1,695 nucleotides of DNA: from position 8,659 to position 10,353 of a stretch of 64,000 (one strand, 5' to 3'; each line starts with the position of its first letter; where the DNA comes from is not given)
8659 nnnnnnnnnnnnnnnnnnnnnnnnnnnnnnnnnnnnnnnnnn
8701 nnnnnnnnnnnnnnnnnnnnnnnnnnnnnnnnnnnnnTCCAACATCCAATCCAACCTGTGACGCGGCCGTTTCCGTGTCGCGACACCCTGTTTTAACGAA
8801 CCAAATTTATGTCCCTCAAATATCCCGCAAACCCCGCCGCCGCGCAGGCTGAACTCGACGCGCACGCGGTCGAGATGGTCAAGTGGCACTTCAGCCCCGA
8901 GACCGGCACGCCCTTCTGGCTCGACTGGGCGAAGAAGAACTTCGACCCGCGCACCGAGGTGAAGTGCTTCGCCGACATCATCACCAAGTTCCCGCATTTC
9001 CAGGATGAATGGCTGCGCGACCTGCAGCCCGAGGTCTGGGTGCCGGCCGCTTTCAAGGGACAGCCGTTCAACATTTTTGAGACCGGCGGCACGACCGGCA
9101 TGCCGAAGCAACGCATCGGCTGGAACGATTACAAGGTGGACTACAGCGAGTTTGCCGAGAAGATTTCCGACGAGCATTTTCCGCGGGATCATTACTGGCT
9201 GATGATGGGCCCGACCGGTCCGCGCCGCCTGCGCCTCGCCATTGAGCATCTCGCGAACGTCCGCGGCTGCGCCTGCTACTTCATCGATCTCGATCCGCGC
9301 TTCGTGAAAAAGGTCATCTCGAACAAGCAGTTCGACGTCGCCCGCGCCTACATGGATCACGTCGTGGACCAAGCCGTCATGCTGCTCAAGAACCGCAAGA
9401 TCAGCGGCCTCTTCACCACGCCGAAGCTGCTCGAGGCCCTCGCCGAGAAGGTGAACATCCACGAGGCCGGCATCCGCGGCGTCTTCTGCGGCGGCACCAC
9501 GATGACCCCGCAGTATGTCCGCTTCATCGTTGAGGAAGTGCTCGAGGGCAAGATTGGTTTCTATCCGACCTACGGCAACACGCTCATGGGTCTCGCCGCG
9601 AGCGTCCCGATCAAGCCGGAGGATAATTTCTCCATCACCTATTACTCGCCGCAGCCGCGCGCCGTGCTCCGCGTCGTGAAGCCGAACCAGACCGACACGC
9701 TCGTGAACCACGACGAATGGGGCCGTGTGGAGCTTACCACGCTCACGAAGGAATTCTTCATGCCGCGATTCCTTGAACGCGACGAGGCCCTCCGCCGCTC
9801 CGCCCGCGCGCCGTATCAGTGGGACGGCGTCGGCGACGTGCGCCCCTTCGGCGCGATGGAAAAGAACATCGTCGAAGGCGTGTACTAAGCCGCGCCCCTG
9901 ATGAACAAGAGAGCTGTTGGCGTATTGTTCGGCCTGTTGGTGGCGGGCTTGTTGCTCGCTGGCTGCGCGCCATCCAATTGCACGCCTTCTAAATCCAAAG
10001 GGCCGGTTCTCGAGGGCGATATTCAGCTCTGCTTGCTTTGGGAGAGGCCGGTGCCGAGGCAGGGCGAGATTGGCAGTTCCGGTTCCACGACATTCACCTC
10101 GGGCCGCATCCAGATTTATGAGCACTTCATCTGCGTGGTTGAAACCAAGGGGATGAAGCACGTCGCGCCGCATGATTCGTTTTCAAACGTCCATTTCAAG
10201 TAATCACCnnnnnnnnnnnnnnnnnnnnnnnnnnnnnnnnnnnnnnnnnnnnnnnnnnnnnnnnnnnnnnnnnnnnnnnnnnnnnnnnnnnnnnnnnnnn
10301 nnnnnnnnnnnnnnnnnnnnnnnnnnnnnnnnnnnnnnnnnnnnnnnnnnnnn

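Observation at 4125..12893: MarR-controlled six-gene operon: two secreted beta-propellers coupled to a split carboxylate-reduction set (adenylating enzyme, Glu-less ALDH fold, Fe-ADH)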

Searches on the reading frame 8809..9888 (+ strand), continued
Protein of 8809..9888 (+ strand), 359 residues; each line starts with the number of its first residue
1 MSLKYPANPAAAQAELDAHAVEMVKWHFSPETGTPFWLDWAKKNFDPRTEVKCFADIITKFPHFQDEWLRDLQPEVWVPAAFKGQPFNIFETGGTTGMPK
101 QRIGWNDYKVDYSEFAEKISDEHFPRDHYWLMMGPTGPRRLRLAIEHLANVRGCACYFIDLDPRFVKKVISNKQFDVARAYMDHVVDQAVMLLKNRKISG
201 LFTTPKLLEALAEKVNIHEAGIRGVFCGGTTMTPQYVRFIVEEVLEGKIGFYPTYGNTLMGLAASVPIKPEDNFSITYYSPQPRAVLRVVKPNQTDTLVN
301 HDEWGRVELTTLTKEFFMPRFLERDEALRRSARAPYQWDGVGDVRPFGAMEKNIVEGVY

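Call 64: search_protein_representatives(protein=window:8809-9888:+)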
Query: 359 residues. Proteins with E-value up to 0.001 (for the whole library): 1332; up to 1e-10: 781; up to 1e-30: 199. The best 150 are listed.
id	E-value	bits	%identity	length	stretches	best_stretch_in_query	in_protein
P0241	3.2e-129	447.8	86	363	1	78-297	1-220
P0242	1.2e-120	419.5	54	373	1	10-359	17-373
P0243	1.9e-108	379.4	66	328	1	16-263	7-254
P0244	5.1e-104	364.9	84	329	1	106-295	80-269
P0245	2.0e-96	339.9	81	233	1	60-235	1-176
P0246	1.8e-95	336.7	61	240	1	6-242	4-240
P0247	6.2e-93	328.4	46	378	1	12-359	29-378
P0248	3.6e-91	322.6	76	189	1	5-179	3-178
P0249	2.3e-88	313.3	81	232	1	188-359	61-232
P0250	4.5e-84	299.2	68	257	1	131-325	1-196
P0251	3.2e-81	289.8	53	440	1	77-332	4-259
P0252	4.7e-81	289.3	59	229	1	132-359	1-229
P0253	7.4e-80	285.4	79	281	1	77-232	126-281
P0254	1.4e-77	277.9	60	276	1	8-207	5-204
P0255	1.7e-77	277.6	45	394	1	11-359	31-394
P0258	7.4e-74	265.6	38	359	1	14-359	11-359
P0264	9.1e-69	248.9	39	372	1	14-359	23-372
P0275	2.0e-60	221.4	37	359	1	9-359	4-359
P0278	3.8e-59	217.2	35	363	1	17-359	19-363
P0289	1.1e-54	202.5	37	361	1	4-359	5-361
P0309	6.2e-48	180.3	36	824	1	23-359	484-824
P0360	1.4e-38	149.5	35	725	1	23-359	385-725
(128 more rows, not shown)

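Call 67: list_cluster_members(proteins=[P0242, P0247, P0255, P0258, P0264, P0275, P0278, P0309, P0360, P0289])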
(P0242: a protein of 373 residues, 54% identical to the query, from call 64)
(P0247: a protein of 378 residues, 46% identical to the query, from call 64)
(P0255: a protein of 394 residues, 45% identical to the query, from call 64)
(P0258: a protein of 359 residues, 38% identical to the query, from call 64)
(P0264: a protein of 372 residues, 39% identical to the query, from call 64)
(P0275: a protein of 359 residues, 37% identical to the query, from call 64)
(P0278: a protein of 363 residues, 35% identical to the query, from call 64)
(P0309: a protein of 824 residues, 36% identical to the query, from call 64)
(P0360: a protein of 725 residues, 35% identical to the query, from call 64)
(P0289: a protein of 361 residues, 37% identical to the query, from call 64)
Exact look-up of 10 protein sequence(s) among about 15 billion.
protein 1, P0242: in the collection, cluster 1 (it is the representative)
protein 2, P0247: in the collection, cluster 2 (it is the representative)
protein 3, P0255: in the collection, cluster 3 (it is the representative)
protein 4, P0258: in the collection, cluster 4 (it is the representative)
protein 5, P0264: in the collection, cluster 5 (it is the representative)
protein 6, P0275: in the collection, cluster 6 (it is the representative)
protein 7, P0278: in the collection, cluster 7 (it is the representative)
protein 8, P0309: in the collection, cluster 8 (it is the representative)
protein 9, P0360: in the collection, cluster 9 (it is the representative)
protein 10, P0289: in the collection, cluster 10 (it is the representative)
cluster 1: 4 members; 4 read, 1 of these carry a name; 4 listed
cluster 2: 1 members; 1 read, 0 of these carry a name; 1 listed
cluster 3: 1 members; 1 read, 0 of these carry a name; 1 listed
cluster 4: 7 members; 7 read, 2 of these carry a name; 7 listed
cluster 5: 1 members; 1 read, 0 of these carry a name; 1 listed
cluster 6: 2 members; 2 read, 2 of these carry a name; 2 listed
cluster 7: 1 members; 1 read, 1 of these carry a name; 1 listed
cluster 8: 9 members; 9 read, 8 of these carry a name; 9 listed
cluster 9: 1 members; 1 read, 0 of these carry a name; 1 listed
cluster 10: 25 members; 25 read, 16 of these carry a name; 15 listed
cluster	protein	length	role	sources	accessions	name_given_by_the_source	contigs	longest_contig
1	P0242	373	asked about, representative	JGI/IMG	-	hypothetical protein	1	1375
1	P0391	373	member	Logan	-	-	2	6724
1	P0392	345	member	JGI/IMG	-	-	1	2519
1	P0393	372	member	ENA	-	-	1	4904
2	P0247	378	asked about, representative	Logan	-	-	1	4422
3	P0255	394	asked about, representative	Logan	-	-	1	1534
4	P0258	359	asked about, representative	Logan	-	-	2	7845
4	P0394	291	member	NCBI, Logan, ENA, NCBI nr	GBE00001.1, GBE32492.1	AMP-binding enzyme [bacterium BMS3Abin07]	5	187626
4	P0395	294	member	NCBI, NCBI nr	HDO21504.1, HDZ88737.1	MAG TPA: hypothetical protein ENH38_08995 [Nitrospirae bacterium] | hypothetical protein [Nitrospirota bacterium]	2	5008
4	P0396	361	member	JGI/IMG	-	-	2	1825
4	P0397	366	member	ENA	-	-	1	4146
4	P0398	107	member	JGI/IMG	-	-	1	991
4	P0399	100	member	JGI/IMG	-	-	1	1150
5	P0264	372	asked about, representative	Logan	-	-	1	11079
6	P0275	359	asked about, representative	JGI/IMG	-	phenylacetate-coenzyme A ligase PaaK-like adenylate-forming protein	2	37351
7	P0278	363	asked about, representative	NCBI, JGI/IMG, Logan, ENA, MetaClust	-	hypothetical protein | \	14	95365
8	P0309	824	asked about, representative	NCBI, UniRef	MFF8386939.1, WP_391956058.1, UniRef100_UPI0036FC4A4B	aminotransferase class III-fold pyridoxal phosphate-dependent enzyme [Streptomyces ... | aminotransferase class III-fold pyridoxal phosphate-dependent enzyme n=1 Tax=Streptomyces ...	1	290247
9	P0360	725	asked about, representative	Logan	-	-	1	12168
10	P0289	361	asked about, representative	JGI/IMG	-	phenylacetate-coenzyme A ligase PaaK-like adenylate-forming protein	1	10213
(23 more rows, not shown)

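Call 78: search_protein_families(library=pfam, proteins=[P0309, P0360, P0242, P0247], max_evalue=0.001)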
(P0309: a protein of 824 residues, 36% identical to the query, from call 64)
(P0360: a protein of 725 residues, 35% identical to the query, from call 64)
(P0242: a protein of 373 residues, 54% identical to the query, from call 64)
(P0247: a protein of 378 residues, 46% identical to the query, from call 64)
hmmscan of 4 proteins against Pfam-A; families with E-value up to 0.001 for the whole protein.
P0309 (824 aa): 2 families
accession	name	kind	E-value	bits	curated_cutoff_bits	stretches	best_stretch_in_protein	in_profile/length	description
PF00202.27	Aminotran_3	-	6.7e-82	275.8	30.5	1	32-437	11-403/403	Aminotransferase class-III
PF00501.34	AMP-binding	-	7.5e-12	45.2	29.9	1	654-774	248-375/384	AMP-binding enzyme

P0360 (725 aa): 3 families
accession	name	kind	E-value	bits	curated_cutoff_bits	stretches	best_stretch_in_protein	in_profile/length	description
PF08240.17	ADH_N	-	8.8e-27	93.8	23.5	1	24-134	1-104/104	Alcohol dehydrogenase GroES-like domain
PF00107.32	ADH_zinc_N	-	7.9e-21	74.8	31.8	1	173-293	1-124/129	Zinc-binding dehydrogenase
PF00501.34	AMP-binding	-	2.8e-07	30.1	29.9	1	551-674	246-374/384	AMP-binding enzyme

P0242 (373 aa): 1 family
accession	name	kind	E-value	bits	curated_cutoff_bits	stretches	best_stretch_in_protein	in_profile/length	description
PF00501.34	AMP-binding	-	8.1e-07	28.6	29.9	1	202-304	253-363/384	AMP-binding enzyme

P0247 (378 aa): 1 family
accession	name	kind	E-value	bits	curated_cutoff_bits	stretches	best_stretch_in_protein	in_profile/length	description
PF00501.34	AMP-binding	-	0.00034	20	29.9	1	207-313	247-361/384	AMP-binding enzyme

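Call 82: get_annotated_region(hit=H1, flank=6000)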
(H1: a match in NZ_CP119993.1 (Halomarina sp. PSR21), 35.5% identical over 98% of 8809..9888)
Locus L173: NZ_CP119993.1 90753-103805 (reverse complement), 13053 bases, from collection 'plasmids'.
description: Halomarina sp. PSR21 plasmid unnamed1, complete sequence
organism: Halomarina sp. PSR21 (NCBI taxid 3033386)
taxonomy: Archaea; Euryarchaeota; Halobacteria; Halobacteriales; Haloarculaceae; Halomarina; Halomarina sp. PSR21
host: -; source: cell culture,saline soil from Tarim Basin; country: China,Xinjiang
typing (MOB-suite, as given by PLSDB): non-mobilizable
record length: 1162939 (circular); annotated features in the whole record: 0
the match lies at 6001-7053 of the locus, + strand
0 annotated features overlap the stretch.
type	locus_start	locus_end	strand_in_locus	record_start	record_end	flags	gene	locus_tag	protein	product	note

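Call 85: search_protein_families(library=pfam, proteins=[L173:4556-5995:+, L173:6036-7064:+, L173:7058-8434:+, L173:8450-9589:+, L173:3353-4267:-, L173:9359-10729:-, L173:10060-11157:+, L173:11608-12993:-, L173:2465-3076:-], max_evalue=0.001)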
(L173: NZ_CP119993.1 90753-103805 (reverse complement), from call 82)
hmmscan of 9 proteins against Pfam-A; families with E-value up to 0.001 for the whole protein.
L173:4556-5995:+ (479 aa): 1 family
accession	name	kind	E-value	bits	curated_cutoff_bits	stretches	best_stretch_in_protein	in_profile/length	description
PF00474.23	SSF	-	3.4e-41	141.9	22.8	1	34-427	1-406/406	Sodium:solute symporter family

L173:6036-7064:+ (342 aa): 0 families

L173:7058-8434:+ (458 aa): 1 family
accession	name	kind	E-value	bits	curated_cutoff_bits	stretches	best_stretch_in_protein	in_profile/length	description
PF00171.27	Aldedh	-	3.6e-14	52.6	23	1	30-372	19-355/461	Aldehyde dehydrogenase family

L173:8450-9589:+ (379 aa): 0 families

L173:3353-4267:- (304 aa): 5 families
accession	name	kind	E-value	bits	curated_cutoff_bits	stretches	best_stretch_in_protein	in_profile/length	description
PF10120.14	ThiN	-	2.5e-49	167.6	25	1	142-297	2-163/165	Thiamine-phosphate synthase ThiN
PF01381.28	HTH_3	-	7.2e-05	23.2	23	1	27-51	6-30/55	Helix-turn-helix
PF13560.12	HTH_31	-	0.00044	20.9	27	1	28-80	12-56/64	Helix-turn-helix domain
PF13744.12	HTH_37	-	0.00053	20.2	27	0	22-49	23-50/80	Helix-turn-helix domain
PF12802.13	MarR_2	-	0.00072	20.1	27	0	25-51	13-41/61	MarR family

L173:9359-10729:- (456 aa): 0 families

L173:10060-11157:+ (365 aa): 0 families

L173:11608-12993:- (461 aa): 1 family
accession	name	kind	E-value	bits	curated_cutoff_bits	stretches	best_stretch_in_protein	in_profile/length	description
PF00753.33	Lactamase_B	-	6.1e-14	52.8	22.7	1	210-394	10-190/196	Metallo-beta-lactamase superfamily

L173:2465-3076:- (203 aa): 5 families
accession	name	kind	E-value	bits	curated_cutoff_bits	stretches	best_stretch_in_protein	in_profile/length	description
PF24034.1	DUF7343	-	4.8e-10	39.6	27.6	1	136-191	2-58/62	Domain of unknown function (DUF7343)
PF12802.13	MarR_2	-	1.3e-07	32.1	27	1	144-187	12-56/61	MarR family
PF13412.12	HTH_24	-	6.7e-06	26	21.9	1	140-181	6-47/48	Winged helix-turn-helix DNA-binding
PF01047.28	MarR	-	6.7e-05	23.1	24.6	1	142-185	8-51/59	MarR family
PF01978.25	TrmB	-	0.00013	22.2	25.6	1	145-193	16-62/68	Sugar-specific transcriptional regulator TrmB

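Call 94: search_protein_families(library=pfam, proteins=[window:8809-9888:+, L085:6989-8089:+, L085:8089-9510:+], max_evalue=10)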
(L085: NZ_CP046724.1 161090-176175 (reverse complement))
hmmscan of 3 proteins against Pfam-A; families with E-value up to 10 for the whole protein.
window:8809-9888:+ (359 aa): 2 families
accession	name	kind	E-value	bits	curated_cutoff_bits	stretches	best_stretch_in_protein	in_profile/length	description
PF00501.34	AMP-binding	-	3e-06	26.7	29.9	2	189-294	246-360/384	AMP-binding enzyme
PF04227.17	Indigoidine_A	-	0.12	12.1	25.2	1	172-215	223-266/291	Indigoidine synthase A like protein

L085:6989-8089:+ (366 aa): 1 family
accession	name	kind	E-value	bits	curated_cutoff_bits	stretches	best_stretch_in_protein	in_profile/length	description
PF00501.34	AMP-binding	-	1.3e-06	28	29.9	1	96-315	170-374/384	AMP-binding enzyme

L085:8089-9510:+ (473 aa): 2 families
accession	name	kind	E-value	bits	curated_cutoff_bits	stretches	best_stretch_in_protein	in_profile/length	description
PF00171.27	Aldedh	-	3.1e-11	42.9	23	1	161-388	130-376/461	Aldehyde dehydrogenase family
PF05893.19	LuxC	-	0.001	18.5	21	1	178-318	110-261/401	Acyl-CoA reductase (LuxC)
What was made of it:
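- Closest known: LuxE/LuxC fatty-acid reductase of luminous bacteria. Same: EhpG gives a sub-threshold LuxC hit (18.5 bits, call 94).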

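Call 97: find_encoding_contigs(protein=P0391, flank=8000, max_places=1)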
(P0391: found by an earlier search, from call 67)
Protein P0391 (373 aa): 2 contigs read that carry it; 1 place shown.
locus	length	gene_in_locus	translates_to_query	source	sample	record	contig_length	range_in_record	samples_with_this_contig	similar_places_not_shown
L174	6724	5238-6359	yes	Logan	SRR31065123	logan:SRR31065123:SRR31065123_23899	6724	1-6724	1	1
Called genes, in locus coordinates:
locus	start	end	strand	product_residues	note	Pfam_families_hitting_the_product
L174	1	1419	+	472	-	?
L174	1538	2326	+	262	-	PF00561:Abhydrolase_1, PF12146:Hydrolase_4, PF12697:Abhydrolase_6, PF03096:Ndr, PF08386:Abhydrolase_4 (weak)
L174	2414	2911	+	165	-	-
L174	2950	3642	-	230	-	PF02527:GidB, PF13847:Methyltransf_31 (weak), PF08241:Methyltransf_11 (faint), PF13649:Methyltransf_25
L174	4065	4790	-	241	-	PF13620:CarboxypepD_reg (weak)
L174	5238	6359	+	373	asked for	PF00501:AMP-binding (faint)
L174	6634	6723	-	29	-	?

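Call 98: find_encoding_contigs(protein=P0278, flank=8000, max_places=1)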
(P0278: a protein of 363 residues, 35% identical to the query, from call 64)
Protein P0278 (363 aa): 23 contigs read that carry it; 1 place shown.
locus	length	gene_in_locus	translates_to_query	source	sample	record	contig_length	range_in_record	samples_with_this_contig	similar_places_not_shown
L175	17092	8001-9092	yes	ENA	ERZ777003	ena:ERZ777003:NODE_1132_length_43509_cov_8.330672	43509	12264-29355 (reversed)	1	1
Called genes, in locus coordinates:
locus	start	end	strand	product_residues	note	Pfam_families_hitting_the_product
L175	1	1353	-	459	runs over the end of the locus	PF01071:GARS_A, PF02655:ATP-grasp_3, PF02786:CPSase_L_D2, PF07478:Dala_Dala_lig_C (weak), PF13535:ATP-grasp_4, PF15632:ATPgrasp_Ter, PF18603:LAL_C2 (weak)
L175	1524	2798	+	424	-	PF12844:HTH_19 (weak), PF13560:HTH_31, PF01381:HTH_3, PF07719:TPR_2 (faint), PF13181:TPR_8 (faint), PF13424:TPR_12 (faint), PF17874:TPR_MalT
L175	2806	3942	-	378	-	PF00793:DAHP_synth_1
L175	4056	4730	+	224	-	PF04199:Cyclase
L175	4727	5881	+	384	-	PF04015:DUF362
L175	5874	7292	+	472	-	PF04715: (weak), PF00425:Chorismate_bind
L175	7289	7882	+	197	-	PF00117:GATase, PF07722:Peptidase_C26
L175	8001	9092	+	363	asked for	-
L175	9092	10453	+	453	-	PF00171:Aldedh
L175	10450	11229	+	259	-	PF00106:adh_short, PF01370:Epimerase (weak), PF08659:KR, PF13561:adh_short_C2, PF23441:SDR (weak)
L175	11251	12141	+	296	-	PF00733:Asn_synthase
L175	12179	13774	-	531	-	PF00083:Sugar_tr, PF07690:MFS_1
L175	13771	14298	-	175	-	PF13545:HTH_Crp_2 (faint), PF09339:HTH_IclR (weak), PF12802:MarR_2, PF01047:MarR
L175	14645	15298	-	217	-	PF01725:Ham1p_like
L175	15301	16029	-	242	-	PF01138:RNase_PH, PF03725:RNase_PH_C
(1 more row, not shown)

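Call 99: find_encoding_contigs(protein=P0247, flank=8000, max_places=1)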
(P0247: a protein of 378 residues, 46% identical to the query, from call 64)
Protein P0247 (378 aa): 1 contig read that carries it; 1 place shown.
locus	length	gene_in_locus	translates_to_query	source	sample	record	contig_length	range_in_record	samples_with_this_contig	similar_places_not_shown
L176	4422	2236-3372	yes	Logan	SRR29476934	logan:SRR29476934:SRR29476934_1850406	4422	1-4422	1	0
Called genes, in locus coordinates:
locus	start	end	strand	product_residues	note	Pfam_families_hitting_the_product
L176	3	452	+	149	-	?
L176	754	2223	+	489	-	PF00171:Aldedh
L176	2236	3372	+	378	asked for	-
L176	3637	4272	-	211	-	PF03588:Leu_Phe_trans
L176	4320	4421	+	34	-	?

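Call 100: find_encoding_contigs(protein=P0275, flank=8000, max_places=1)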
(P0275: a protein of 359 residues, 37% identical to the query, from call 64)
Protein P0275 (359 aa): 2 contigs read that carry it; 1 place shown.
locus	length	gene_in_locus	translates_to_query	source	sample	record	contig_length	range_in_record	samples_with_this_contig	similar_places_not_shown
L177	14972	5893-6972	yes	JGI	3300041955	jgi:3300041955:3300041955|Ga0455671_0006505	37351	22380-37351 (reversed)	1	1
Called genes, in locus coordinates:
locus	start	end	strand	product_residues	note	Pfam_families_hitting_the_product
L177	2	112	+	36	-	?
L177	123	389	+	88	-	PF13586:DDE_Tnp_1_2 (weak)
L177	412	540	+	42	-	-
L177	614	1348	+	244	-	-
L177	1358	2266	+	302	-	PF04055:Radical_SAM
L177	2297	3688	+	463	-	PF13353:Fer4_12 (weak), PF04055:Radical_SAM, PF13186:SPASM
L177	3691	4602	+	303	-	PF04055:Radical_SAM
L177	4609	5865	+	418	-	PF00501:AMP-binding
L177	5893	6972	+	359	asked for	-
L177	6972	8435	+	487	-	PF00171:Aldedh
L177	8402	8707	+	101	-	-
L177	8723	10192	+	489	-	PF20695:UbiD_N, PF01977:UbiD, PF20696:UbiD_C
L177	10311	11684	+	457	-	PF01212:Beta_elim_lyase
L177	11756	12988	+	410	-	PF00155:Aminotran_1_2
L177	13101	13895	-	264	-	PF00596:Aldolase_II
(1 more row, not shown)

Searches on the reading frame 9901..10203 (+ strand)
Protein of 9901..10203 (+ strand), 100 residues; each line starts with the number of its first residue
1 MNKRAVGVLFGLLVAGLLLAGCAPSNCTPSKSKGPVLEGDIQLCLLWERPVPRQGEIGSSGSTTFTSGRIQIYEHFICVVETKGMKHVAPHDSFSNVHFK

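Call 3: search_protein_families(library=pfam, proteins=[window:9901-10203:+], max_evalue=0.01)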
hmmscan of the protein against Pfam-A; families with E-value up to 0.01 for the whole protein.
window:9901-10203:+ (100 aa): 0 families

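Call 4: search_protein_families(library=ncbifam, proteins=[window:9901-10203:+], max_evalue=0.01)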
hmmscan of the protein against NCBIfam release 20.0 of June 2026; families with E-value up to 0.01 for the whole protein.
window:9901-10203:+ (100 aa): 0 families
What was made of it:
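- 9901..10203 (+): 100-aa ORF with a lipobox. It is a lineage-specific insert at a variable spot and not part of the conserved system. No family hit (calls 3, 4).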
